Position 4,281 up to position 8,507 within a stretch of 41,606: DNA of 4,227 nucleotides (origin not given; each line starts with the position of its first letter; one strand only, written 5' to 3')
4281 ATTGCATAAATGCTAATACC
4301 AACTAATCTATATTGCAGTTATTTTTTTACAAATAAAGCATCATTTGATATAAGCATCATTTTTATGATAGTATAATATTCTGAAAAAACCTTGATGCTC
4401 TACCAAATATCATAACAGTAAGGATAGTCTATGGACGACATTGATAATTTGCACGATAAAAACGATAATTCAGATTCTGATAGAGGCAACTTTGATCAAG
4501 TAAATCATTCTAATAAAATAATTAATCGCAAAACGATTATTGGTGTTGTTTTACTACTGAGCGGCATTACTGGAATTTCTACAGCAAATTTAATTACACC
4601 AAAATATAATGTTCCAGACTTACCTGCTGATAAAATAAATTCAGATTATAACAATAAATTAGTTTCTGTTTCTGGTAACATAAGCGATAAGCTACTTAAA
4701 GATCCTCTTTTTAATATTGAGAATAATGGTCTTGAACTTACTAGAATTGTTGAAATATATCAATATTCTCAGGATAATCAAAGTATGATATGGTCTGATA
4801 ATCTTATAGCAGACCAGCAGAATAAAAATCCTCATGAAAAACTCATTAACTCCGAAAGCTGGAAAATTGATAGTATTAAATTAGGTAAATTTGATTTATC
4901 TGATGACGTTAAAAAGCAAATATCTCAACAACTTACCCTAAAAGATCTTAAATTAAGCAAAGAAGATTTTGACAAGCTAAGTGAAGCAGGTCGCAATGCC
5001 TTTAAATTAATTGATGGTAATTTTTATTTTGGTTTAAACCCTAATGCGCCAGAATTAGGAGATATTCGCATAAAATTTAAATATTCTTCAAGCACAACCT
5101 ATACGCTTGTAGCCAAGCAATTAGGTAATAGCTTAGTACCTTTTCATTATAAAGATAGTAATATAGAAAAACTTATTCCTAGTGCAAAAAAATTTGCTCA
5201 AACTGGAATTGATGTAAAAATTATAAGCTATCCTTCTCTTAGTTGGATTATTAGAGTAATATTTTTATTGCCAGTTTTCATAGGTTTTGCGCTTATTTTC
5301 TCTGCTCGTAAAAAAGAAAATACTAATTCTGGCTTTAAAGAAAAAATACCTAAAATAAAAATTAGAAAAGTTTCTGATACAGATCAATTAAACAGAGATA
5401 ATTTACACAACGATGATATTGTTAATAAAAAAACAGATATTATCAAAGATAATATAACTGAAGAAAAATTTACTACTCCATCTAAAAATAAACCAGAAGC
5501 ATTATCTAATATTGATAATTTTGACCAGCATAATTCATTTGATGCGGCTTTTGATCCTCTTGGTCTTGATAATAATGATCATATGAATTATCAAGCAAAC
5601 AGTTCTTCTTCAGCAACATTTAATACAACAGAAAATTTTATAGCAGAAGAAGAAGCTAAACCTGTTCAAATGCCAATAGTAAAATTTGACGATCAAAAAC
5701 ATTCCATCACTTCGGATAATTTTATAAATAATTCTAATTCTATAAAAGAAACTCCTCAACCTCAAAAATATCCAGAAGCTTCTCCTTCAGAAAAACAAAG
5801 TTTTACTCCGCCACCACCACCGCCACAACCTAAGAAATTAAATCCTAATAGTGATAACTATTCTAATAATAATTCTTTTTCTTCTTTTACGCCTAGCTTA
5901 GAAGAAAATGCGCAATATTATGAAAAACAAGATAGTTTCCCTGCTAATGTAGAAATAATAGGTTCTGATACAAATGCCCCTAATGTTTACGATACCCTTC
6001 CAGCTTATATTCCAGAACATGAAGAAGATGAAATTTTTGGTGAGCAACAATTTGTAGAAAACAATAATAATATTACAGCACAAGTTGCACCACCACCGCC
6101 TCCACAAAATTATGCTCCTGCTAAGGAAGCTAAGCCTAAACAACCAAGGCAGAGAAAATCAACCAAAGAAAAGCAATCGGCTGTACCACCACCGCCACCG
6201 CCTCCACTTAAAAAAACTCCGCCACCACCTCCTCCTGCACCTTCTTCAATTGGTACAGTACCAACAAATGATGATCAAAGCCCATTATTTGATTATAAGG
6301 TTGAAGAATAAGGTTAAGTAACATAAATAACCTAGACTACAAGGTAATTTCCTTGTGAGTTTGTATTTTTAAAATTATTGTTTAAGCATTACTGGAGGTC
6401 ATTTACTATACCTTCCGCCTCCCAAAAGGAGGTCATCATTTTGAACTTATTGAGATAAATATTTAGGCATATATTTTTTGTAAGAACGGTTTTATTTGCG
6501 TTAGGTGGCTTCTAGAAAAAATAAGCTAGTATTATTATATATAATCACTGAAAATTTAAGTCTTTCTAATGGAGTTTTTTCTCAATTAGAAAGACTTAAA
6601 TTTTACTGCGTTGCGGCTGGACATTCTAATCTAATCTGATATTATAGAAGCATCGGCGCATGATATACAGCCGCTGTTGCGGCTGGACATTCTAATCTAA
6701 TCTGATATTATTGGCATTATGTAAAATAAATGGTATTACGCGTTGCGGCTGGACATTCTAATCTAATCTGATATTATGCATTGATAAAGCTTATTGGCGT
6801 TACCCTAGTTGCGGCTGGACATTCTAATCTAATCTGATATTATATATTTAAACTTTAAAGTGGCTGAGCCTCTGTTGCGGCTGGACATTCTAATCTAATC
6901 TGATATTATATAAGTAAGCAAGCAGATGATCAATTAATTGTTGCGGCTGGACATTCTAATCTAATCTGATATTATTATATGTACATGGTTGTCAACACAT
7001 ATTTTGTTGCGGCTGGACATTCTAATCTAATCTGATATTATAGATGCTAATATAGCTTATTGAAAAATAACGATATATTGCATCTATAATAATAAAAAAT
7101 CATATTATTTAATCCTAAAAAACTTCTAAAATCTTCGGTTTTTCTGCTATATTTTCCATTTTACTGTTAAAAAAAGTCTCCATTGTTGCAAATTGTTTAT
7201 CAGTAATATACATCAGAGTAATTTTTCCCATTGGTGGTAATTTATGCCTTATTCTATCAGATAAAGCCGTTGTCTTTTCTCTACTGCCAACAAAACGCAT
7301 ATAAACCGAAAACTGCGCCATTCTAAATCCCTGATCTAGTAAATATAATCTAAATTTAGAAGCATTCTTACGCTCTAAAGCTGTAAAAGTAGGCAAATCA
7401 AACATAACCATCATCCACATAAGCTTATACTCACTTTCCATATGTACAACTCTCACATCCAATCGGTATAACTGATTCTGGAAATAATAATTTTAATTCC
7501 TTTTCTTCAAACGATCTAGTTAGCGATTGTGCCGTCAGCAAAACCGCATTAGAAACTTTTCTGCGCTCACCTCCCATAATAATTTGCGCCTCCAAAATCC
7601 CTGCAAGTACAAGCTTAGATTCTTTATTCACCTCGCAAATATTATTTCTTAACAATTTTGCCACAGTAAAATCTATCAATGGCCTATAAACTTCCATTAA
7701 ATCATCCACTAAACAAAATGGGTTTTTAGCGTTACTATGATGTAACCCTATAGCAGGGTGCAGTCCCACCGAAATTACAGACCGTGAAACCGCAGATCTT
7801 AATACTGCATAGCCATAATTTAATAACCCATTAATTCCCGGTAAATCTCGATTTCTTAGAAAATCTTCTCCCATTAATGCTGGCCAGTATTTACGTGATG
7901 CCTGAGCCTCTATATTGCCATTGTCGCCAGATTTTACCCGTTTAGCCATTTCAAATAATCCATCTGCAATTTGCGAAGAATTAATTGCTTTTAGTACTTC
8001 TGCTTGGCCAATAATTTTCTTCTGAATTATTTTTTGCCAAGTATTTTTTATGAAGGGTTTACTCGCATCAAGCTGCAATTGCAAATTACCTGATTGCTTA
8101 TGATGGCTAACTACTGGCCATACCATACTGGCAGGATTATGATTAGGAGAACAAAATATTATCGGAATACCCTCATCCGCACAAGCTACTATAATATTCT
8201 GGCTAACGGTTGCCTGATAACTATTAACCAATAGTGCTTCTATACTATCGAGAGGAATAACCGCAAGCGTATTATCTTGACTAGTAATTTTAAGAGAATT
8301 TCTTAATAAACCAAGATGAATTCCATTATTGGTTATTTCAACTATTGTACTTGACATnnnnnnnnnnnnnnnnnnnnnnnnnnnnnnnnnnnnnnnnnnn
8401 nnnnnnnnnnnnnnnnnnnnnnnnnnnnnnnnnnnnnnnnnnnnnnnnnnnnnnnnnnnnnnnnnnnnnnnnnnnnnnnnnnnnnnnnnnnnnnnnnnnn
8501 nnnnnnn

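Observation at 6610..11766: Complete, compact type II-C CRISPR-Cas9 locus inserted among housekeeping genes of an AT-rich alphaproteobacterium-like genome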

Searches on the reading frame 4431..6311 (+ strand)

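Call 6: search_protein_families(library=pfam, proteins=[window:4431-6311:+])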
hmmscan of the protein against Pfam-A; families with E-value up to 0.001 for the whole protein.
window:4431-6311:+ (626 aa): 1 family
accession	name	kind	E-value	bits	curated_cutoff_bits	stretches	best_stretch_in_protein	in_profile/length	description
PF07787.17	TMEM43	-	1.4e-27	97.1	23.3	1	109-291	25-205/250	Transmembrane protein 43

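Call 69: search_protein_families(library=padloc, proteins=[window:4431-6311:+], max_evalue=0.001)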
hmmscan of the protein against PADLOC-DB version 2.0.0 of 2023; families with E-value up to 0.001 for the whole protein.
window:4431-6311:+ (626 aa): 0 families

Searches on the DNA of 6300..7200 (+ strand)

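Call 20: search_dna_similar(query=window:6610-7041:+, collection=phages, mode=distant, max_evalue=10)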
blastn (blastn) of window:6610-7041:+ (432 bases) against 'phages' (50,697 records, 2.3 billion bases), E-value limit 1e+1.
Records with a match: 6; places in all: 6; records where one place covers at least 80% of the query: 0.
Best place of each record, by identity: 95-99% 4; 80-90% 2.
By first word of the organism name: Bacillus 3; Salicola 1; Fusobacterium 1; Microviridae 1.
By host as written in the record: Bacillus weihenstephanensis MG1 2; Salicola sp. PV4 1; Fusobacterium nucleatum ATCC 25586 1; Ciona robusta 1; Bacillus cereus 1.
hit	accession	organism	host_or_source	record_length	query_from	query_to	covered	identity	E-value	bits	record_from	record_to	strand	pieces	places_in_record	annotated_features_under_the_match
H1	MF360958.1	Salicola phage SCTP-2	Salicola sp. PV4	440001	273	312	9%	82.5%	2e+0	39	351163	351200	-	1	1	438: hypothetical protein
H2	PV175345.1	Fusobacterium phage JD-Fnp7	Fusobacterium nucleatum ATCC 25586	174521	229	256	6%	89.3%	5e+0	38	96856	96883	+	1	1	record has no annotation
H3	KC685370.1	Bacillus phage MG-B1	Bacillus weihenstephanensis MG1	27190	97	119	5%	95.7%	5e+0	38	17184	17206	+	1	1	upper collar connector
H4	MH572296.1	Microviridae sp.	Ciona robusta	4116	217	239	5%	95.7%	5e+0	38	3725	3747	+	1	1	none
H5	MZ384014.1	Bacillus phage DLn1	Bacillus cereus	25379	97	119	5%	95.7%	5e+0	38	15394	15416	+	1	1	portal protein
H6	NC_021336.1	Bacillus phage MG-B1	Bacillus weihenstephanensis MG1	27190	97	119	5%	95.7%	5e+0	38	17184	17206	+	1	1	upper collar connector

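Call 21: search_dna_similar(query=window:6610-7041:+, collection=plasmids, mode=distant, max_evalue=10)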
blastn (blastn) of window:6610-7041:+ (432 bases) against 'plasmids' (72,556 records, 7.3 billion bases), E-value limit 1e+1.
Records with a match: 13; places in all: 14; records where one place covers at least 80% of the query: 0.
Best place of each record, by identity: 90-95% 3; 80-90% 10.
By first word of the organism name: Lactococcus 6; Leptospira 2; Klebsiella 1; Paracoccus 1; Acinetobacter 1; Clostridium 1; Nostoc 1.
By predicted mobility (MOB-suite, as given by PLSDB): non-mobilizable 7; mobilizable 5; conjugative 1.
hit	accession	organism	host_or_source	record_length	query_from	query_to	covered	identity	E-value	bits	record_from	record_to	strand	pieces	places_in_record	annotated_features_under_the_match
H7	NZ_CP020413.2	Leptospira interrogans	Homo sapiens,human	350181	86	127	10%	83.3%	1e-1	46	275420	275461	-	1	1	none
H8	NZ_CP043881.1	Leptospira interrogans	Homo sapiens,cell culture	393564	86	127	10%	83.3%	1e-1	46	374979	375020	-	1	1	none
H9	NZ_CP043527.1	Lactococcus lactis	Cell culture,Laboratory isolate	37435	348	388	9%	84.1%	5e+0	39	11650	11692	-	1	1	none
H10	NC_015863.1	Lactococcus lactis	-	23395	348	388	9%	84.1%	5e+0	39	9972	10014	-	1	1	none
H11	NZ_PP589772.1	Lactococcus sp.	Bacterial culture,Dairy environment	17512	348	388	9%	84.1%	5e+0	39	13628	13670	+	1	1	none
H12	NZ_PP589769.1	Lactococcus sp.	Bacterial culture,Dairy environment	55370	348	388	9%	84.1%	5e+0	39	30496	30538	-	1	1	none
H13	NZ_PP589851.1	Lactococcus sp.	Bacterial culture,Dairy environment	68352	348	388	9%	84.1%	5e+0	39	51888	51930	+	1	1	none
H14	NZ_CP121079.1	Lactococcus cremoris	Single cell,Dairy fermentation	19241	348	388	9%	84.1%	5e+0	39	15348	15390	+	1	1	none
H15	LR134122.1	Klebsiella aerogenes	not available: to be reported later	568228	366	401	8%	86.1%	5e+0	40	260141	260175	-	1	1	Uncharacterised protein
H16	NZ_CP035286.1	Paracoccus versutus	whole organism,soil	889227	251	279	7%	89.7%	5e+0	40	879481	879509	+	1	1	phnL: phosphonate C-P lyase system protein PhnL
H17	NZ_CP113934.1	Acinetobacter sp. ESL0695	Melipona lateralis,Rain forest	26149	94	119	6%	92.3%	5e+0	39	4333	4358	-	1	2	none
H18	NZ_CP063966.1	Clostridium botulinum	Chicken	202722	216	241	6%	92.3%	5e+0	39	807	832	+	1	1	none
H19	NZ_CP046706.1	Nostoc sp. ATCC 53789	-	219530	222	247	6%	92.3%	5e+0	39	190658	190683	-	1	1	TauD/TfdA family dioxygenase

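Call 101: search_rna_families(source=window, start=6300, end=7200, threshold=evalue, max_evalue=1)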
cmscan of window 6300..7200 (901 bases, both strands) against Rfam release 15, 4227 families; matches with E-value up to 1: 5.
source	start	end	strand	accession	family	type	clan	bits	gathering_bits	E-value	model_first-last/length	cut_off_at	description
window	6552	6603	+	RF03743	MIR7696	Gene; miRNA;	-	29.3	83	0.0026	1-88/88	no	MIR7696 microRNA precursor family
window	6551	6604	+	RF03802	MIR5649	Gene; miRNA;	-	24.7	100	0.025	20-82/101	no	MIR5649 microRNA precursor family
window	6551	6604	-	RF03802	MIR5649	Gene; miRNA;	-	24.2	100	0.034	20-82/101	no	MIR5649 microRNA precursor family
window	6542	6613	+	RF03779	mir-1805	Gene; miRNA;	-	23.4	64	0.022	1-84/84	no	mir-1805 microRNA precursor family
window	6546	6609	-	RF03344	mir-5365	Gene; miRNA;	-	19.3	70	0.51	1-78/78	no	mir-5365 microRNA precursor family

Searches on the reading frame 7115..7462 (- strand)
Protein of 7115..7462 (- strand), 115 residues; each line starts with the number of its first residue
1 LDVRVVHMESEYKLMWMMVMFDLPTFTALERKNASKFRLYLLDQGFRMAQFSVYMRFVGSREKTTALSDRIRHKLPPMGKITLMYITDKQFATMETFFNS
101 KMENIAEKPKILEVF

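Call 6: search_protein_families(library=pfam, proteins=[window:7115-7462:-])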
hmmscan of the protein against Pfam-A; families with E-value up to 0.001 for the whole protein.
window:7115-7462:- (115 aa): 1 family
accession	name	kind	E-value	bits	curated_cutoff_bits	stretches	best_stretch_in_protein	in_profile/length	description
PF09827.14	CRISPR_Cas2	-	5.8e-15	55.7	23.8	1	15-94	1-74/74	CRISPR associated protein Cas2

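Call 7: search_protein_families(library=ncbifam, proteins=[window:7115-7462:-])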
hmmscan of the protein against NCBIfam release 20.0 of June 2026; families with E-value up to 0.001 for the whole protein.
window:7115-7462:- (115 aa): 1 family
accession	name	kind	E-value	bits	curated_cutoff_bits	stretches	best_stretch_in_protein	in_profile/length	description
TIGR01573.1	cas2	equivalog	6e-19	68.1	24.5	1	15-107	1-91/96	CRISPR-associated endonuclease Cas2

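Call 8: search_protein_families(library=padloc, proteins=[window:7115-7462:-])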
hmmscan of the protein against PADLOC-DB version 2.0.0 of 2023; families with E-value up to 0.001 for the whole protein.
window:7115-7462:- (115 aa): 11 families
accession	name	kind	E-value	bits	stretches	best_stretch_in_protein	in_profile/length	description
PDLC02068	Cas2_II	-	5.2e-39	131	1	7-112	17-116/137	-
PDLC01459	Cas2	-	4.6e-30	102.3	1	10-108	1-99/105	"CAS-I,CAS-II,CAS-III,CAS-IV,CAS-V,CAS-VI; acquisition_2"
PDLC02072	Cas2_II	-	4.3e-27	92.2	1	10-81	1-72/72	-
PDLC02069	Cas2_II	-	4.9e-27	92.9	1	15-100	1-86/130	-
PDLC01591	Cas2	-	9.3e-23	78.6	1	15-107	1-93/101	"CAS-I,CAS-II,CAS-III,CAS-IV,CAS-V,CAS-VI; acquisition_2"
PDLC00935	Cas2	-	1.6e-19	68.1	1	15-107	1-91/96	CRISPR-associated endonuclease Cas2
PDLC02073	Cas2_II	-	6.1e-18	63.1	1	11-57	2-48/49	-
PDLC01251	Cas2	-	1.4e-16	58.5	1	15-101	1-79/84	"CAS-I,CAS-II,CAS-III,CAS-IV,CAS-V,CAS-VI; acquisition_2"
PDLC01649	Cas2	-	5.7e-15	53.4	1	15-91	1-70/70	"CAS-I,CAS-II,CAS-III,CAS-IV,CAS-V,CAS-VI; acquisition_2"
PDLC02071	Cas2_II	-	8.7e-14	49.4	1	20-101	1-82/97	-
PDLC01748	Cas2_IIIa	-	2.4e-10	38.8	1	15-90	1-69/88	-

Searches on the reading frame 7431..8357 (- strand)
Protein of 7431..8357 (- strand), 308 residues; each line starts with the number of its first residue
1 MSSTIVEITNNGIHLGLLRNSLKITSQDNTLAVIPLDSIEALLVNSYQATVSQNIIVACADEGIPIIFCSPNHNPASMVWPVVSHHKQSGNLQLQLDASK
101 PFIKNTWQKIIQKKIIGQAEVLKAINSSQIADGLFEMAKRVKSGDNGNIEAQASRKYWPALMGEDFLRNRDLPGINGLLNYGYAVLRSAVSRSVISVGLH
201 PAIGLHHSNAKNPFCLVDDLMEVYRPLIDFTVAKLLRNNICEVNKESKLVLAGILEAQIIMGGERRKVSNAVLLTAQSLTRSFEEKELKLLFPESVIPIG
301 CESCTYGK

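Call 6: search_protein_families(library=pfam, proteins=[window:7431-8357:-])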
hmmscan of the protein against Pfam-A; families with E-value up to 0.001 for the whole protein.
window:7431-8357:- (308 aa): 1 family
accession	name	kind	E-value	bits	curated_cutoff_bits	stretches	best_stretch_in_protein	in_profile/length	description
PF01867.21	Cas_Cas1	-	1.5e-32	113.3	22.3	1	8-242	3-256/283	CRISPR associated protein Cas1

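Call 7: search_protein_families(library=ncbifam, proteins=[window:7431-8357:-])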
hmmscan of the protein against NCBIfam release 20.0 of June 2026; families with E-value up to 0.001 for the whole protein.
window:7431-8357:- (308 aa): 9 families
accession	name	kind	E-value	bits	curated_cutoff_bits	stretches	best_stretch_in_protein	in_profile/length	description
TIGR03639.1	cas1_NMENI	exception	5.4e-76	255.5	120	1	5-279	3-277/278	type II CRISPR-associated endonuclease Cas1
TIGR00287.1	cas1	equivalog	1.1e-29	103.5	71.7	1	8-248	4-278/327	CRISPR-associated endonuclease Cas1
NF049935.1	cas4g_cas1g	exception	4.6e-18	65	560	1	4-240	215-472/546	CRISPR-associated endonuclease Cas4g/Cas1g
TIGR04093.1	cas1_CYANO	exception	1.1e-15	57.5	385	1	26-242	27-262/334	type I-D CRISPR-associated endonuclease Cas1d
TIGR03983.1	cas1_MYXAN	equivalog_domain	6.8e-13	48.3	358.05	1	174-234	205-266/347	type I-MYXAN CRISPR-associated endonuclease Cas1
TIGR03640.1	cas1_DVULG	exception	9.1e-13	48.1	385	1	8-228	8-253/340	type I-C CRISPR-associated endonuclease Cas1c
TIGR03641.1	cas1_HMARI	exception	1.4e-09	37.7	304.1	1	19-242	15-252/324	type I-B CRISPR-associated endonuclease Cas1b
TIGR04329.1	cas1_PREFRAN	exception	4.4e-07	29.3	300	1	6-243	9-257/317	type V CRISPR-associated endonuclease Cas1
TIGR03638.1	cas1_ECOLI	exception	2.1e-06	27.2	215.6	1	175-226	172-221/269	type I-E CRISPR-associated endonuclease Cas1e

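Call 8: search_protein_families(library=padloc, proteins=[window:7431-8357:-])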
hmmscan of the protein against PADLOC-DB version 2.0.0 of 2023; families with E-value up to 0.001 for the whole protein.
window:7431-8357:- (308 aa): 29 families (the best 25 are shown)
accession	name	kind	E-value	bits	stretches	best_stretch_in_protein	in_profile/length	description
PDLC02061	Cas1_II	-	2.8e-95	317.1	1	1-293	30-303/335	-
PDLC00926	Cas1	-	1.4e-76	255.5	1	5-279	3-277/278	"CRISPR-associated endonuclease Cas1, subtype II/NMENI"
PDLC01333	Cas1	-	3.4e-75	250.9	1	6-278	4-269/270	"CAS-I,CAS-II,CAS-III,CAS-IV,CAS-V,CAS-VI; acquisition_1"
PDLC01741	Cas1_IIIa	-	2.5e-57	192.4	1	20-293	18-294/301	-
PDLC01248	Cas1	-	1.2e-47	160.9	1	7-284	4-288/289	"CAS-I,CAS-II,CAS-III,CAS-IV,CAS-V,CAS-VI; acquisition_1"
PDLC00928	Cas1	-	1.5e-38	130.6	1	9-240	5-252/315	Cas1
PDLC01449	Cas1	-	2.9e-38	129.7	1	15-285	12-282/285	"CAS-I,CAS-II,CAS-III,CAS-IV,CAS-V,CAS-VI; acquisition_1"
PDLC01249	Cas1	-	8.1e-31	105.4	1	8-242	3-242/246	"CAS-I,CAS-II,CAS-III,CAS-IV,CAS-V,CAS-VI; acquisition_1"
PDLC01608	Cas1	-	8.3e-31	105.5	1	8-243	3-250/276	"CAS-I,CAS-II,CAS-III,CAS-IV,CAS-V,CAS-VI; acquisition_1"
PDLC00927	Cas1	-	3e-30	103.5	1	8-248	4-278/327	CRISPR-associated endonuclease Cas1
PDLC02063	Cas1_IIIb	-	3.5e-26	89.9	1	8-247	315-560/617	-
PDLC02062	Cas1_II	-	5.8e-25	86.2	1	7-253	5-270/317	-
PDLC02066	Cas1b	-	3.4e-23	80.5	1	8-241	5-262/322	-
PDLC02064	Cas1a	-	1.8e-22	78.3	1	6-240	4-233/277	-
PDLC01747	Cas1g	-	4.9e-21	72.9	1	3-241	197-450/523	-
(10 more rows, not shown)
